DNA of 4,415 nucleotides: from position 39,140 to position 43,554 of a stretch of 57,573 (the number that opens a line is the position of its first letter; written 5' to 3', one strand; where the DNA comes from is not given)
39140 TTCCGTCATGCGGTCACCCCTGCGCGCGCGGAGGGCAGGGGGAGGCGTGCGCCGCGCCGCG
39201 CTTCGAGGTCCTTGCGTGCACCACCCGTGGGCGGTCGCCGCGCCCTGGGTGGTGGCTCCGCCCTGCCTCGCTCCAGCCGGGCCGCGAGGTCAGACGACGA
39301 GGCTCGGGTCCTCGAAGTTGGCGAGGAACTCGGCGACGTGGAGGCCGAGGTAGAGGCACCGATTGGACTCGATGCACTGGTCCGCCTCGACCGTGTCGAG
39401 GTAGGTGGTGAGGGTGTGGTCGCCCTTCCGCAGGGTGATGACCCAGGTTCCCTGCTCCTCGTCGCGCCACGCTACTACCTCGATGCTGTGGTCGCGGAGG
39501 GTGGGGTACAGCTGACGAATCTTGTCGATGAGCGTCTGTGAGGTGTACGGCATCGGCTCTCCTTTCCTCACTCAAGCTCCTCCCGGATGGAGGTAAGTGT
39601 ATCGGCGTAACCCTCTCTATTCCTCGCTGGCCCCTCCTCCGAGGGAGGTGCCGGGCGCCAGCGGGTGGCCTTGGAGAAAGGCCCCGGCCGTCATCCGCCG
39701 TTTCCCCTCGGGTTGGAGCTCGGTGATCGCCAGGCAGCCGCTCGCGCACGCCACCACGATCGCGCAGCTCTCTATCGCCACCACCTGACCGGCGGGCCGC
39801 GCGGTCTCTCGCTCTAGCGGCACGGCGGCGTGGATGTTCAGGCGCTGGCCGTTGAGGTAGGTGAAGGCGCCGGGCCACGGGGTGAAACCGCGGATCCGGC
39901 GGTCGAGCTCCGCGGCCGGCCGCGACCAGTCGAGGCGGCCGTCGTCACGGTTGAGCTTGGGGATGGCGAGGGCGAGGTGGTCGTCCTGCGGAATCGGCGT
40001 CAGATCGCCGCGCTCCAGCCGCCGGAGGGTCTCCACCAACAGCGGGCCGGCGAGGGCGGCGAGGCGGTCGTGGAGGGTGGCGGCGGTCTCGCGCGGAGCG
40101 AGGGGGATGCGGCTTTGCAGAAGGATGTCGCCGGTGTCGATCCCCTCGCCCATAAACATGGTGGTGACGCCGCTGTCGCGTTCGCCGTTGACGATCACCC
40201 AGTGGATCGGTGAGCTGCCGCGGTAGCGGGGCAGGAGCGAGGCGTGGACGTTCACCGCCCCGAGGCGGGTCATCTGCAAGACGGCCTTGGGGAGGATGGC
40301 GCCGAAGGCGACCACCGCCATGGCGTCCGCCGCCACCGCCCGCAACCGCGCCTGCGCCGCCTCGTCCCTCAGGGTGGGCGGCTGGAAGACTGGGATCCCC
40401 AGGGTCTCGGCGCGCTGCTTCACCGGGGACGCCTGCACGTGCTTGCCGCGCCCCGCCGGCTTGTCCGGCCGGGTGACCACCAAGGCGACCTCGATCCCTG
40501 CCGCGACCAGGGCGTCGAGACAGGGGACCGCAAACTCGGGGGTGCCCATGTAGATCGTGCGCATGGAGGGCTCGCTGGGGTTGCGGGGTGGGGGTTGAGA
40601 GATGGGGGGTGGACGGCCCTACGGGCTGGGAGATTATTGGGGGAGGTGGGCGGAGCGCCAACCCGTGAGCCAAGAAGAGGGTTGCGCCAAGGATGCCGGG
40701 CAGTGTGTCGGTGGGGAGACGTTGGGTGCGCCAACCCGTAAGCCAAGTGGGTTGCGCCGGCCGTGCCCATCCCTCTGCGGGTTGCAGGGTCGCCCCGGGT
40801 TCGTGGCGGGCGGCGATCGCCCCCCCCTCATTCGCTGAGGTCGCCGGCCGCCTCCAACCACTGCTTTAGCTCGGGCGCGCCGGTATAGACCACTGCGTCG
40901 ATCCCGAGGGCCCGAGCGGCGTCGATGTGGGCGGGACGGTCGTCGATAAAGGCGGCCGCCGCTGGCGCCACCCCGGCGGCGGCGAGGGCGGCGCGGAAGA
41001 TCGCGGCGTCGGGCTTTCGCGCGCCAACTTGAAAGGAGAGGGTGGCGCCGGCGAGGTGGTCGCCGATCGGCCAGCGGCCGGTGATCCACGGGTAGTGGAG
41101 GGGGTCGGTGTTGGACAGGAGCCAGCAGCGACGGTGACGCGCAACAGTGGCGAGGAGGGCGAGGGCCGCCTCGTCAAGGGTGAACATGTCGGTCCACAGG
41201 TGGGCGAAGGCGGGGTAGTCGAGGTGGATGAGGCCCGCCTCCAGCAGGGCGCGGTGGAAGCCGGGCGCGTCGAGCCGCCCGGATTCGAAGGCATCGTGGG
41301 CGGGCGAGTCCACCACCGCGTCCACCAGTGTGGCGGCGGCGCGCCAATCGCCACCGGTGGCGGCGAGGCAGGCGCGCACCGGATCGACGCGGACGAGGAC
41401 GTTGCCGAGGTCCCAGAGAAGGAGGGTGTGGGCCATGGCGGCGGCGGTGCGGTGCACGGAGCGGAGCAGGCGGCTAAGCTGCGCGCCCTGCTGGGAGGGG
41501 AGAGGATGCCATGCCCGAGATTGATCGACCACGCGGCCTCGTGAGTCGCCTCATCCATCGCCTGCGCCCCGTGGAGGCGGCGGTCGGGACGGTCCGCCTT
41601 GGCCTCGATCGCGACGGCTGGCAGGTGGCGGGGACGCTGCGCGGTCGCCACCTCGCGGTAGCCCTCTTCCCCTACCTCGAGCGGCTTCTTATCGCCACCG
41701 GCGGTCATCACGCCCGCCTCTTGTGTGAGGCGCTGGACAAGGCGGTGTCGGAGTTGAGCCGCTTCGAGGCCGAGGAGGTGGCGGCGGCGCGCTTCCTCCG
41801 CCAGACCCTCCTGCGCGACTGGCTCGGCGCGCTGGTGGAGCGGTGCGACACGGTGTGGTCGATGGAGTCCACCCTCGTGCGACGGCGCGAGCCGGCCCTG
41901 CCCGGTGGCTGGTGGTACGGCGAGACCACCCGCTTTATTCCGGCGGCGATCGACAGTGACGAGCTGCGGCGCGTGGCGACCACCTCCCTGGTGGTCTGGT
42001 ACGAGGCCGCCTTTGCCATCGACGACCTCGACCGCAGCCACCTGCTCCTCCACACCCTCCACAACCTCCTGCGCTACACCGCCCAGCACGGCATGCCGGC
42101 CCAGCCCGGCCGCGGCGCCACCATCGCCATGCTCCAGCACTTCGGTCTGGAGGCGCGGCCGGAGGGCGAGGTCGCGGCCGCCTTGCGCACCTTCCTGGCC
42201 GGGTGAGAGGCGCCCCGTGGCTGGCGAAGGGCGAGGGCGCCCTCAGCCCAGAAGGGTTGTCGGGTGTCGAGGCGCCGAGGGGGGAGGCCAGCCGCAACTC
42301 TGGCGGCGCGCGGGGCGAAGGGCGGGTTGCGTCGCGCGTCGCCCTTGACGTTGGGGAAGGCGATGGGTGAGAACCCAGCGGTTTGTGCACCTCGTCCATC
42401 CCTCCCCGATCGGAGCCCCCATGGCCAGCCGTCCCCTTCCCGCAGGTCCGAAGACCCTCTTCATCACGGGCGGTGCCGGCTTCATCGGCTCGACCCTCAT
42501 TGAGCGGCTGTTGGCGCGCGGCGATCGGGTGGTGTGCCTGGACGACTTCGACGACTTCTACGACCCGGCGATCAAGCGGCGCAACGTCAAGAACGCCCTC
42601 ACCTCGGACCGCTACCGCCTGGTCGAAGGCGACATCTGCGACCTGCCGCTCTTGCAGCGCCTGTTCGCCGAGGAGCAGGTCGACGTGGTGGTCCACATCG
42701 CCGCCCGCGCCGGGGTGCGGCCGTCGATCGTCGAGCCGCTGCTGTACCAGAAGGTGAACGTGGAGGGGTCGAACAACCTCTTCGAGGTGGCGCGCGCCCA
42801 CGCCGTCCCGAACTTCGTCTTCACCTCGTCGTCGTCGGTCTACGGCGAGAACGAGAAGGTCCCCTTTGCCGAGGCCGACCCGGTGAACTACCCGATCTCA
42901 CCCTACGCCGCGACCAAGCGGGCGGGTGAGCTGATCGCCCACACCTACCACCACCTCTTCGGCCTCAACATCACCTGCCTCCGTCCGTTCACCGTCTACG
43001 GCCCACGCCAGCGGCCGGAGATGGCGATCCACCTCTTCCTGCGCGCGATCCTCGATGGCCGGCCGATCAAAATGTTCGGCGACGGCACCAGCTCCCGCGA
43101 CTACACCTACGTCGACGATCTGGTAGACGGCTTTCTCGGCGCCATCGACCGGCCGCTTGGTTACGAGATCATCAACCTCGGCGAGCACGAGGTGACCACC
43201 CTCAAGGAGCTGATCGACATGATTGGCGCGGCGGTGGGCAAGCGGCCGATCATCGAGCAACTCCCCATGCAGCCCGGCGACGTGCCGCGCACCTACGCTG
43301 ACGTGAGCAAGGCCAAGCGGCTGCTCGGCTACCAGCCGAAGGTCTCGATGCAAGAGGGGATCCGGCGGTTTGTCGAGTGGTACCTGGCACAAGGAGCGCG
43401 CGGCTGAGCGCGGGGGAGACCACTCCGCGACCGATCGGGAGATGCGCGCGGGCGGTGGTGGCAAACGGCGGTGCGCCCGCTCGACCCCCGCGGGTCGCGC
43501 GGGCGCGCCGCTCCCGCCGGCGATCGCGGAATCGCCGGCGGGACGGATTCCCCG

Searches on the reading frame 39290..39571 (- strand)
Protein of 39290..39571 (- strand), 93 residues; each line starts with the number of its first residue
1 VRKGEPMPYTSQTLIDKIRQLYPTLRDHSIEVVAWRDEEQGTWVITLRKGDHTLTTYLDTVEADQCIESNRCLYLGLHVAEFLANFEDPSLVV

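Call 8: search_protein_families(library=pfam, proteins=[window:39290-39571:-], max_evalue=0.01)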
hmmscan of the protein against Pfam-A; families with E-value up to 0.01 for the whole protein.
window:39290-39571:- (93 aa): 0 families

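Call 39: search_protein_families(library=ncbifam, proteins=[window:39290-39550:-], max_evalue=0.001)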
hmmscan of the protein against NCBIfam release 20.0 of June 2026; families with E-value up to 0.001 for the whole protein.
window:39290-39550:- (86 aa): 0 families

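Call 40: find_homologous_proteins(query=window:39293-39553:-, max_evalue=0.001)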
Query seq(87 aa) (87 aa): 7 proteins with E <= 0.001 among 7 candidates.
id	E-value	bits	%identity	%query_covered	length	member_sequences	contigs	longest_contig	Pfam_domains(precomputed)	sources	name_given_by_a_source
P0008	1.2e-52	193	100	100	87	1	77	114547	-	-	-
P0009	1.4e-43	164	83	100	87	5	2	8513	-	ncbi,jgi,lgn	-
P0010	1.0e-42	161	80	100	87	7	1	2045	-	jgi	-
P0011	7.0e-42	158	78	100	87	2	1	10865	-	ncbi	-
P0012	5.3e-40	152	78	100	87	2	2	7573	-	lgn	-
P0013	6.2e-39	149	75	100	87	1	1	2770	-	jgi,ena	-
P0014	3.9e-36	140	77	93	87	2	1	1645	-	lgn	-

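Call 41: find_encoding_contigs(protein=P0009, flank=8000, max_places=3)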
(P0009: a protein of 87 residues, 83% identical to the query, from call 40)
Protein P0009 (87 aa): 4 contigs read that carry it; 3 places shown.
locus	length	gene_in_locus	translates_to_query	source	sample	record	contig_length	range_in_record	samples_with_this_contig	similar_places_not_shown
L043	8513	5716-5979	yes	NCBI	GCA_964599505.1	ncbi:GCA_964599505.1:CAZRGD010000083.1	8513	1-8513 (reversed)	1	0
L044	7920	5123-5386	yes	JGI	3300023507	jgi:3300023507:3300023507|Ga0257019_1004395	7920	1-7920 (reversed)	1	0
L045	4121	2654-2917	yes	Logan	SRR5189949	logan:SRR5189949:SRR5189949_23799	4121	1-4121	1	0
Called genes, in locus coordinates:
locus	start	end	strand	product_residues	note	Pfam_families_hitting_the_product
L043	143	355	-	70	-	PF15731:MqsA_antitoxin (weak)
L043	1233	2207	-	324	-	PF04321:RmlD_sub_bind, PF01073:3Beta_HSD, PF01370:Epimerase, PF02719:Polysacc_synt_2, PF07993:NAD_binding_4, PF13460:NAD_binding_10 (weak), PF16363:GDP_Man_Dehyd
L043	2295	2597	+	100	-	PF04365:BrnT_toxin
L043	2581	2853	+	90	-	PF12441:CopG_antitoxin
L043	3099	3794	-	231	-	-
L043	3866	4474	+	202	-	PF00702:Hydrolase, PF13242:Hydrolase_like (weak)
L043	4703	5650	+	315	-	PF00551:Formyl_trans_N, PF02911:Formyl_trans_C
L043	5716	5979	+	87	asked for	-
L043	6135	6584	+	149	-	-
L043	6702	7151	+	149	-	PF05425:CopD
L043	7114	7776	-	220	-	-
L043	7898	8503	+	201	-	-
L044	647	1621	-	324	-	PF04321:RmlD_sub_bind, PF01073:3Beta_HSD, PF01370:Epimerase, PF02719:Polysacc_synt_2, PF07993:NAD_binding_4, PF13460:NAD_binding_10 (weak), PF16363:GDP_Man_Dehyd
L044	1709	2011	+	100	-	PF04365:BrnT_toxin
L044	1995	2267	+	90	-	PF12441:CopG_antitoxin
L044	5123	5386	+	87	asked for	-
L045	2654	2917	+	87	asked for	-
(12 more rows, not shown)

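Call 42: find_encoding_contigs(protein=P0011, flank=8000, max_places=3)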
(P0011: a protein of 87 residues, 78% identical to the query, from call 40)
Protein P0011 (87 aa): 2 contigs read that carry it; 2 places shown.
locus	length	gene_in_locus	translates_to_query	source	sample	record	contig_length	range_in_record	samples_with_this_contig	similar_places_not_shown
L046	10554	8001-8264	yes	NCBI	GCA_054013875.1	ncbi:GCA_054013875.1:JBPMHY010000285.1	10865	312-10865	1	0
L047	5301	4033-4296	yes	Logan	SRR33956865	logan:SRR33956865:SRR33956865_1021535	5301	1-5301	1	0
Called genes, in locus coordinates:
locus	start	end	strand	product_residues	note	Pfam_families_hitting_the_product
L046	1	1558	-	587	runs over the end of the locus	PF00664:ABC_membrane, PF00005:ABC_tran, PF02463:SMC_N (faint)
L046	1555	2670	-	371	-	PF01041:DegT_DnrJ_EryC1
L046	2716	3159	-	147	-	PF05523:FdtA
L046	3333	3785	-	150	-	PF05523:FdtA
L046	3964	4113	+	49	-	-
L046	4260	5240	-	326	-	PF04321:RmlD_sub_bind, PF01073:3Beta_HSD, PF01370:Epimerase, PF02719:Polysacc_synt_2, PF07993:NAD_binding_4, PF13460:NAD_binding_10 (weak), PF16363:GDP_Man_Dehyd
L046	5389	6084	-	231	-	-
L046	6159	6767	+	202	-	PF00702:Hydrolase, PF13242:Hydrolase_like (weak)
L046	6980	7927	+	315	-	PF00551:Formyl_trans_N, PF02911:Formyl_trans_C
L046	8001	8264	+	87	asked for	-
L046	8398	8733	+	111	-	PF13576:Pentapeptide_3 (faint), PF13599:Pentapeptide_4 (faint), PF00805:Pentapeptide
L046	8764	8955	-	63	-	-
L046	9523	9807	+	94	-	PF18505:DUF5619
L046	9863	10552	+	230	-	?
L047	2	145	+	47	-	?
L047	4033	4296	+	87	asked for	-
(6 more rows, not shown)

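Call 43: find_encoding_contigs(protein=P0012, flank=8000, max_places=3)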
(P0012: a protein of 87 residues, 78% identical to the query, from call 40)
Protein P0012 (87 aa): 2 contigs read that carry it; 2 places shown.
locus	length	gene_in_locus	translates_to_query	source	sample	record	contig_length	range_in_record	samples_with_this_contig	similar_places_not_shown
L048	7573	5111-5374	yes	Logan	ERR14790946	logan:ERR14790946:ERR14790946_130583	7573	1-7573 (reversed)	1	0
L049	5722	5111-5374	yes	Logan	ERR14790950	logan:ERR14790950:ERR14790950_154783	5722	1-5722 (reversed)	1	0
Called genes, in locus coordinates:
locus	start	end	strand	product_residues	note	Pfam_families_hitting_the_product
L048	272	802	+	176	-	PF00156:Pribosyltran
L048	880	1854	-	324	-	PF04321:RmlD_sub_bind, PF01073:3Beta_HSD, PF01370:Epimerase, PF02719:Polysacc_synt_2, PF07993:NAD_binding_4, PF13460:NAD_binding_10 (faint), PF16363:GDP_Man_Dehyd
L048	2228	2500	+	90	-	PF12441:CopG_antitoxin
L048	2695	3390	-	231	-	-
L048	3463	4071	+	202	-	PF00702:Hydrolase, PF13242:Hydrolase_like (weak)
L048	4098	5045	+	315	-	PF00551:Formyl_trans_N, PF02911:Formyl_trans_C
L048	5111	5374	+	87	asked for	-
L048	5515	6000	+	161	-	-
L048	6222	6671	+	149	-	PF05425:CopD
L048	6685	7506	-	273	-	PF12801:Fer4_5, PF12838:Fer4_7 (faint), PF13183:Fer4_8 (faint), PF13187:Fer4_9 (faint), PF13746:Fer4_18 (faint)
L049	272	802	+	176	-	PF00156:Pribosyltran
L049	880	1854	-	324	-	PF04321:RmlD_sub_bind, PF01073:3Beta_HSD, PF01370:Epimerase, PF02719:Polysacc_synt_2, PF07993:NAD_binding_4, PF13460:NAD_binding_10 (faint), PF16363:GDP_Man_Dehyd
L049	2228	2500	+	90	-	PF12441:CopG_antitoxin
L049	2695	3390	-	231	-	-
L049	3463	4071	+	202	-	PF00702:Hydrolase, PF13242:Hydrolase_like (weak)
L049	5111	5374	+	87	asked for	-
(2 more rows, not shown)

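Call 49: find_encoding_contigs(protein=P0010, flank=5000, max_places=3)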
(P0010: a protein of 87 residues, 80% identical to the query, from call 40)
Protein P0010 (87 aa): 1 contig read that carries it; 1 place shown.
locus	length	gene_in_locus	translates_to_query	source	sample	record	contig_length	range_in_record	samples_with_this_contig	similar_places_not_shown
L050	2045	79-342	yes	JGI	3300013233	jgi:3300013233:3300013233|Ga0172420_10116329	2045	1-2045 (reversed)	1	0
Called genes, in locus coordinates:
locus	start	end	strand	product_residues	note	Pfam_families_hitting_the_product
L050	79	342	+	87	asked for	-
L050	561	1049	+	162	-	-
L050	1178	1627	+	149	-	PF05425:CopD (weak)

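Call 50: find_encoding_contigs(protein=P0013, flank=5000, max_places=3)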
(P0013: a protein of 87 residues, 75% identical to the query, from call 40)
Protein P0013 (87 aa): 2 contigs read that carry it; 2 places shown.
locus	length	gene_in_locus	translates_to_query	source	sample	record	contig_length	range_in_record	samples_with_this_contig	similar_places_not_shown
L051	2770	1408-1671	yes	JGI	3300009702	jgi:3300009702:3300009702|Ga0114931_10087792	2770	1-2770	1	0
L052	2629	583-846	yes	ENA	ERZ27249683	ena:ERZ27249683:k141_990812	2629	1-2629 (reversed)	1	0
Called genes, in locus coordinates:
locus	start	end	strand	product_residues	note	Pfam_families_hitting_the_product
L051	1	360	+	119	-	PF00702:Hydrolase, PF13419:HAD_2 (weak), PF13242:Hydrolase_like (weak)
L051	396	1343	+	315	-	PF00551:Formyl_trans_N, PF02911:Formyl_trans_C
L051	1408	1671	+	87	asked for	-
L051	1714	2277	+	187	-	-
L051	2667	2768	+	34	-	?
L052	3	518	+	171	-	?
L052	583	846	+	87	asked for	-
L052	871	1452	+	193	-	-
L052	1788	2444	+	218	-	-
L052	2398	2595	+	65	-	-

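Call 51: find_encoding_contigs(protein=P0014, flank=5000, max_places=3)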
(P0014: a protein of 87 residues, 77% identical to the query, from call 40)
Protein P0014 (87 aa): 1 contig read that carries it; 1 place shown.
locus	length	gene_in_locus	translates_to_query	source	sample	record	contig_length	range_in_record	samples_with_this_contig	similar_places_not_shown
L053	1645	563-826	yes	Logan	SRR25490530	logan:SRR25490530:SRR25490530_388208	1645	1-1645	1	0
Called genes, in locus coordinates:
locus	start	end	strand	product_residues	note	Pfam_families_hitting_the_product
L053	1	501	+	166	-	?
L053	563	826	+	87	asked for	-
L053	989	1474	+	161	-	-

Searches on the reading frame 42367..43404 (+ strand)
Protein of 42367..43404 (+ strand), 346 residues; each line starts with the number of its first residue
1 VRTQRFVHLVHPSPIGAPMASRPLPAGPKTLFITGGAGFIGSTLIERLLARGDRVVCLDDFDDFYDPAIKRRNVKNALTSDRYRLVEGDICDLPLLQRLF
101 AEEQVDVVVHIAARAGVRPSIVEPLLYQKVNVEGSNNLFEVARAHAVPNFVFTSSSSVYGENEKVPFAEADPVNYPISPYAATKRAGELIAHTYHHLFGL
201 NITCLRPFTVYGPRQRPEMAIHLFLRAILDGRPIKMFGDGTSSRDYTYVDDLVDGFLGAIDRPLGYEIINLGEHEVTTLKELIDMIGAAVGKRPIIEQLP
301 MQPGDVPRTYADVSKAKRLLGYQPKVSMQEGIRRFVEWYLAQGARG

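Call 39: search_protein_families(library=ncbifam, proteins=[window:42367-43404:+], max_evalue=0.001)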
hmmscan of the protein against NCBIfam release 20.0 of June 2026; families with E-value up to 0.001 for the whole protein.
window:42367-43404:+ (346 aa): 36 families (the best 25 are shown)
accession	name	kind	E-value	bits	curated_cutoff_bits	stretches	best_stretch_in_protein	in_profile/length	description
TIGR01181.1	dTDP_gluc_dehyt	equivalog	4.8e-58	196.7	365.1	1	31-342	2-314/321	dTDP-glucose 4,6-dehydratase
TIGR01179.1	galE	equivalog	9.1e-55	185.8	262.3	1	31-338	2-324/332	UDP-glucose 4-epimerase GalE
TIGR04180.1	EDH_00030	hypoth_equivalog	6.1e-47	160.1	475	1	32-326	2-296/297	NAD-dependent 4,6-dehydratase LegB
NF011728.1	PRK15181.1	equivalog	1.4e-42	146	760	1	27-341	14-339/348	Vi polysaccharide biosynthesis UDP-N-acetylglucosaminuronic acid C-4 epimerase TviC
NF007956.0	PRK10675.1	subfamily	7e-39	133.9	394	2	31-212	3-182/338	UDP-glucose 4-epimerase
NF007490.0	PRK10084.1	subfamily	1.8e-35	122.6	649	1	31-342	3-337/361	dTDP-glucose 4,6-dehydratase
NF007582.0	PRK10217.1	equivalog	6.7e-35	120.8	698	1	29-343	2-335/355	dTDP-glucose 4,6-dehydratase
TIGR02197.1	heptose_epim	equivalog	7.4e-30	104.2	274.6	1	32-341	2-315/316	ADP-glyceromanno-heptose 6-epimerase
NF042422.1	oxyalk_red_OleD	equivalog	6e-27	94.9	580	1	31-298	3-258/329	2-alkyl-3-oxoalkanoate reductase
NF047922.1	GDPFucSynFcl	equivalog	4.7e-25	88.7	500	1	89-342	38-304/308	GDP-L-fucose synthase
TIGR02622.1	CDP_4_6_dhtase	equivalog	1.2e-21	77.3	278.45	1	29-198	5-172/352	CDP-glucose 4,6-dehydratase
NF042423.1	oxyalk_red_Shew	equivalog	1.2e-21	77.1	580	1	29-255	9-216/331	2-alkyl-3-oxoalkanoate reductase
TIGR03466.1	HpnA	hypoth_equivalog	5.7e-21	74.7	367.65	1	30-301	2-257/327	hopanoid-associated sugar epimerase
NF008872.0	PRK11908.1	equivalog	1.1e-18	67.4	294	1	30-289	3-270/349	bifunctional UDP-4-keto-pentose/UDP-xylose synthase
NF043036.1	ErythonDh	equivalog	2.5e-18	66.4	325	1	31-206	3-175/321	D-erythronate dehydrogenase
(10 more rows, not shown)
